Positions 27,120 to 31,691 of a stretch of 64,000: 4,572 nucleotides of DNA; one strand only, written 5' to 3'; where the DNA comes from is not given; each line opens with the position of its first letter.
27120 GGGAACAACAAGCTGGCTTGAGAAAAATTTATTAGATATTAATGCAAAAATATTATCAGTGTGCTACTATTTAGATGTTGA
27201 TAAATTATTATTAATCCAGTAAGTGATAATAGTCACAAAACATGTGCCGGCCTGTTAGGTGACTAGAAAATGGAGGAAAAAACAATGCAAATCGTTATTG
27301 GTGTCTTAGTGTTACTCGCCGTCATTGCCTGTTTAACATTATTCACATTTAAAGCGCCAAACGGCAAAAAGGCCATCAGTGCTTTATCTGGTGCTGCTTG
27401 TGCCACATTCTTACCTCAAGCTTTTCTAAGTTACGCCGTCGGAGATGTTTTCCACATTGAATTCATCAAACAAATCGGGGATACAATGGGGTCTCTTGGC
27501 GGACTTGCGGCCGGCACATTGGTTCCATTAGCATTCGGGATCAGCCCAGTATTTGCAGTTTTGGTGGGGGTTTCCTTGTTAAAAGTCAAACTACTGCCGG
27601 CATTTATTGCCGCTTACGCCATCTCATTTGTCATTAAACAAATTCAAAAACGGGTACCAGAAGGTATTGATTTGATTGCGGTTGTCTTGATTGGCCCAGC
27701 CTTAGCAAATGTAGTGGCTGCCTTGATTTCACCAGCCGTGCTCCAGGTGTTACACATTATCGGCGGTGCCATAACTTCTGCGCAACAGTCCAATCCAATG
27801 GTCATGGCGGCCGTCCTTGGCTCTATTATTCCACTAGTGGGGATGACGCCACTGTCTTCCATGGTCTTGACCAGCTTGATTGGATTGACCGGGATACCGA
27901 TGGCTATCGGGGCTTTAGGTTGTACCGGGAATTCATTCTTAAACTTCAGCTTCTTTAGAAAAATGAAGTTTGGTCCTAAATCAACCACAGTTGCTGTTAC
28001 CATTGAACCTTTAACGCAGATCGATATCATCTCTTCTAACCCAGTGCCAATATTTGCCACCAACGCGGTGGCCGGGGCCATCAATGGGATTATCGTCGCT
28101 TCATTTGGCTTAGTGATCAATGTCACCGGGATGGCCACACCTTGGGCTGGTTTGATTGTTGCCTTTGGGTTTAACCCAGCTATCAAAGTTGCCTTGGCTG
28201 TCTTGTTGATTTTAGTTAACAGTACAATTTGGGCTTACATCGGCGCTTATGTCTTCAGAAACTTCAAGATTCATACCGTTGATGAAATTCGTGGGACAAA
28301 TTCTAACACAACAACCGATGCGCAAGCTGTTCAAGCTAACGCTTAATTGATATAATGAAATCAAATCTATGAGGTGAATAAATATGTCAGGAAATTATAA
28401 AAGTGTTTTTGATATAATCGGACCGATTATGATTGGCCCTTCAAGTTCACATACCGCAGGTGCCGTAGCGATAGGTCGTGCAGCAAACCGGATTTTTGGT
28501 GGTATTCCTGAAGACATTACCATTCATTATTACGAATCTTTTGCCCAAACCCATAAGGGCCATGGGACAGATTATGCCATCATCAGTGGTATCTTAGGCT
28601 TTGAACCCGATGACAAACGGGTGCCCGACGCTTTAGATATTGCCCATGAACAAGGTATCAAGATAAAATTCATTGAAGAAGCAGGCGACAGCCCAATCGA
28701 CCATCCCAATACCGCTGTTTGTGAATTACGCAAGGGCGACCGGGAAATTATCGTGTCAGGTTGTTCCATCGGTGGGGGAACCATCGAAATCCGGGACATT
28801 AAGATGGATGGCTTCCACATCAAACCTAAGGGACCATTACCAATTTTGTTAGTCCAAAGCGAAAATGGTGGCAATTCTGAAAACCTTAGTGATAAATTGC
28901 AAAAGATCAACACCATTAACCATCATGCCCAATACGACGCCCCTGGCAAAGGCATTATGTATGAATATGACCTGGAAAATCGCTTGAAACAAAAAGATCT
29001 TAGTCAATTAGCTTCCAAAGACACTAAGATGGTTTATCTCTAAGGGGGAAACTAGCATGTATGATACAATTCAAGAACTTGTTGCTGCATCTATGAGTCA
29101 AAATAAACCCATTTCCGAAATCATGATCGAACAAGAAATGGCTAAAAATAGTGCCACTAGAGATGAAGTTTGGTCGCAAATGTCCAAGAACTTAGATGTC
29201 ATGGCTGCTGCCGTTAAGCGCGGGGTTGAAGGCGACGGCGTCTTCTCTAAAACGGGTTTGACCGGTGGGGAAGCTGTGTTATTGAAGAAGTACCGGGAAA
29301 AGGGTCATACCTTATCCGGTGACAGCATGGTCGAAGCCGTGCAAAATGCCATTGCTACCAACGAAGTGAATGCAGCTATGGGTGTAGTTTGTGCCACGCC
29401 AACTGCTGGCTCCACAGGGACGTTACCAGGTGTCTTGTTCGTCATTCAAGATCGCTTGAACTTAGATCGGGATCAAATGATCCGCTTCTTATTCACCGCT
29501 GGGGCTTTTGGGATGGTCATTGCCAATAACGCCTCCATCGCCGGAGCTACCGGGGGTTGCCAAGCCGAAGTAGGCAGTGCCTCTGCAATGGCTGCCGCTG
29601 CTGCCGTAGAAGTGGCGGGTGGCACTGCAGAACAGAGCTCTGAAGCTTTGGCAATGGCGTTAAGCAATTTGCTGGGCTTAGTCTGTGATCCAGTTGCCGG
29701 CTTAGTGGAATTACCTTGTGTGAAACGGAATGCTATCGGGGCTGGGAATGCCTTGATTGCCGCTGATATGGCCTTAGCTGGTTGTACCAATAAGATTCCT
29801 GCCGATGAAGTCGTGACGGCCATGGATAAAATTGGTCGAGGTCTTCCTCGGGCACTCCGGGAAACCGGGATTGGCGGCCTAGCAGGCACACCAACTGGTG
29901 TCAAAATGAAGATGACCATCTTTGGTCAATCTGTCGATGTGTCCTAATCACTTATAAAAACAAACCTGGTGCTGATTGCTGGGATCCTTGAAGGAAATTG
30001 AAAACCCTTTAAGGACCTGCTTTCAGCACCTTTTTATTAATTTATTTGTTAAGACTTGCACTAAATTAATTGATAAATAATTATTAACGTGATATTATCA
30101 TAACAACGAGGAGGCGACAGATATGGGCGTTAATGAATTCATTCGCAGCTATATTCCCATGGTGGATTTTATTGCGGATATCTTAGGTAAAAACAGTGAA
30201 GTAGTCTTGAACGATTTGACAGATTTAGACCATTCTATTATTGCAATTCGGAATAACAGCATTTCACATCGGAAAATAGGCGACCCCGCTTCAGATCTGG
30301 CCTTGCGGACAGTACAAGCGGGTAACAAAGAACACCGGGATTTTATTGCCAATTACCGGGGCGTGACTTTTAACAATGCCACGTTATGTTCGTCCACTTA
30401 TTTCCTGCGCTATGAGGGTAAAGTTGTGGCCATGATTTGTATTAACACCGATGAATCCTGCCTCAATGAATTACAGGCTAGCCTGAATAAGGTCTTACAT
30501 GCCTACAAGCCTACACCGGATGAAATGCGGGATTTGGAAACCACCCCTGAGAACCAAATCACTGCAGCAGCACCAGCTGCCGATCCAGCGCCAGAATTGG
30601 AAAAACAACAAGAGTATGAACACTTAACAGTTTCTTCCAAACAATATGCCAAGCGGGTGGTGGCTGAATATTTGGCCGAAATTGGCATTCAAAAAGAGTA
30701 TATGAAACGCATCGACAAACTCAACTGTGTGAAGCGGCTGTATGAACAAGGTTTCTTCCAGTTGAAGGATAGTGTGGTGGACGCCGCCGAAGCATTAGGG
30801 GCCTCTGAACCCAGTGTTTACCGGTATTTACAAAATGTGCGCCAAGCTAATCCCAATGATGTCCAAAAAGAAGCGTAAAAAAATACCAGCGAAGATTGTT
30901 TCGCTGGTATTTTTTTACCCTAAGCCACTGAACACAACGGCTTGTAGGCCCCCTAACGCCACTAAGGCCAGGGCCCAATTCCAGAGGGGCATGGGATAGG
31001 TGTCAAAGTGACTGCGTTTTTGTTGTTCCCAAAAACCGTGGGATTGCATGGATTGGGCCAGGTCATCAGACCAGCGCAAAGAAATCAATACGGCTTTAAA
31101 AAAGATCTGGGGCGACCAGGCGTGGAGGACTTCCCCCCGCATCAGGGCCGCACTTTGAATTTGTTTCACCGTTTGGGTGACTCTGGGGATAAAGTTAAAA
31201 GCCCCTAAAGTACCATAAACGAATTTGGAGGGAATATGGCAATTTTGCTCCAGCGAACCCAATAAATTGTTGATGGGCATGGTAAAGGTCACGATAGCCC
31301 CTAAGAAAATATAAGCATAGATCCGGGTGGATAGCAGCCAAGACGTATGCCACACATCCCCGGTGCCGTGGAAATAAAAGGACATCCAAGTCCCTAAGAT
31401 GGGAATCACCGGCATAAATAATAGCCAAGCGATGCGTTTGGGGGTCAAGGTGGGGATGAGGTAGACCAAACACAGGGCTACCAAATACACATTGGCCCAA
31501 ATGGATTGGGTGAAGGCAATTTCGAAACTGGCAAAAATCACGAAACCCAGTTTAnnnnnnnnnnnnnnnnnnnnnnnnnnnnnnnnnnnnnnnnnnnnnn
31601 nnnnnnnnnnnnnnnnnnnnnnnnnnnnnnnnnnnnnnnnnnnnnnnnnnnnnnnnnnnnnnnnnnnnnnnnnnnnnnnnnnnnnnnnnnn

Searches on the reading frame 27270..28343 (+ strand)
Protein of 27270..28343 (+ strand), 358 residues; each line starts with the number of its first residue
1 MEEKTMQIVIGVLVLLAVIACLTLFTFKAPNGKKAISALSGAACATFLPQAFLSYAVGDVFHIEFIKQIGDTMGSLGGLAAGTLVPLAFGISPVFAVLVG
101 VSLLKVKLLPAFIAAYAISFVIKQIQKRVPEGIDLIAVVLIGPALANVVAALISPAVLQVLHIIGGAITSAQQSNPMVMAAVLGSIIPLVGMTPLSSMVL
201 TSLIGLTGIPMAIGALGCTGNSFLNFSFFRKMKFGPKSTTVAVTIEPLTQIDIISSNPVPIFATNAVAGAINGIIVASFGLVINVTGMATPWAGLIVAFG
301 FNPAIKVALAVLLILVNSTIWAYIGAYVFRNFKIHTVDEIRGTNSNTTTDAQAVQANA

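Call 12: search_protein_families(library=pfam, proteins=[window:27270-28343:+])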
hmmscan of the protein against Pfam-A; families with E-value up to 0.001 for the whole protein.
window:27270-28343:+ (358 aa): 1 family
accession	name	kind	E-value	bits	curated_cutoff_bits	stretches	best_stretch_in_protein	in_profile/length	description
PF13303.11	PTS_EIIC_2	-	1.1e-59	202.6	28.9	1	34-336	2-321/327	Phosphotransferase system, EIIC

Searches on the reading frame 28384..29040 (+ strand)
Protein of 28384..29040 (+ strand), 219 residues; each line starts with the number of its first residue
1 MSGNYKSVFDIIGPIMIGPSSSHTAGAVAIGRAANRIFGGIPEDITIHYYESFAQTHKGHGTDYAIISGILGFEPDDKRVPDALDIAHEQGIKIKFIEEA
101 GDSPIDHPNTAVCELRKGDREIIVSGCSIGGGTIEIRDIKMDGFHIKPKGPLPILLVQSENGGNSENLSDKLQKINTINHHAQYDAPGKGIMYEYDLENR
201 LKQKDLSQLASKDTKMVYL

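Call 12: search_protein_families(library=pfam, proteins=[window:28384-29040:+])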
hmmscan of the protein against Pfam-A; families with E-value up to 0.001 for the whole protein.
window:28384-29040:+ (219 aa): 1 family
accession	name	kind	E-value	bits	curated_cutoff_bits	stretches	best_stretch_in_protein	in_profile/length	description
PF03315.21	SDH_beta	-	8.5e-14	52.6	26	1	7-98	1-95/155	Serine dehydratase beta chain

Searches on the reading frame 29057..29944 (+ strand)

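Call 12: search_protein_families(library=pfam, proteins=[window:29057-29944:+])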
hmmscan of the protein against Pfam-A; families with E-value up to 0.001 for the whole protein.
window:29057-29944:+ (296 aa): 1 family
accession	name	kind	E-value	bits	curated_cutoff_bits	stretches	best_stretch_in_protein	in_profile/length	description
PF03313.21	SDH_alpha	-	9.8e-81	271.7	26.4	1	15-276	2-260/260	Serine dehydratase alpha chain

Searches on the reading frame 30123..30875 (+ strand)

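Call 9: search_protein_families(library=pfam, proteins=[window:30123-30875:+])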
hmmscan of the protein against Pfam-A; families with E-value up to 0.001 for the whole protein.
window:30123-30875:+ (251 aa): 2 families
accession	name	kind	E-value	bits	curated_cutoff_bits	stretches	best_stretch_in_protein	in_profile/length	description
PF08348.17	PAS_6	-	9.2e-33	113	27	1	8-118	2-113/115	YheO-like PAS domain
PF13309.12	HTH_22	-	1.7e-17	63.7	29.6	1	178-236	4-62/63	HTH domain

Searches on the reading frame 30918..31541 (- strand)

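Call 9: search_protein_families(library=pfam, proteins=[window:30918-31541:-])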
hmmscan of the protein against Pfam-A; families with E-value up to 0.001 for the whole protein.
window:30918-31541:- (208 aa): 1 family
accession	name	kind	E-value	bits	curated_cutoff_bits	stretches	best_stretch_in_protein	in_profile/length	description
PF02361.21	CbiQ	-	5e-10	39.8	25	1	10-172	26-210/216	Cobalt transport protein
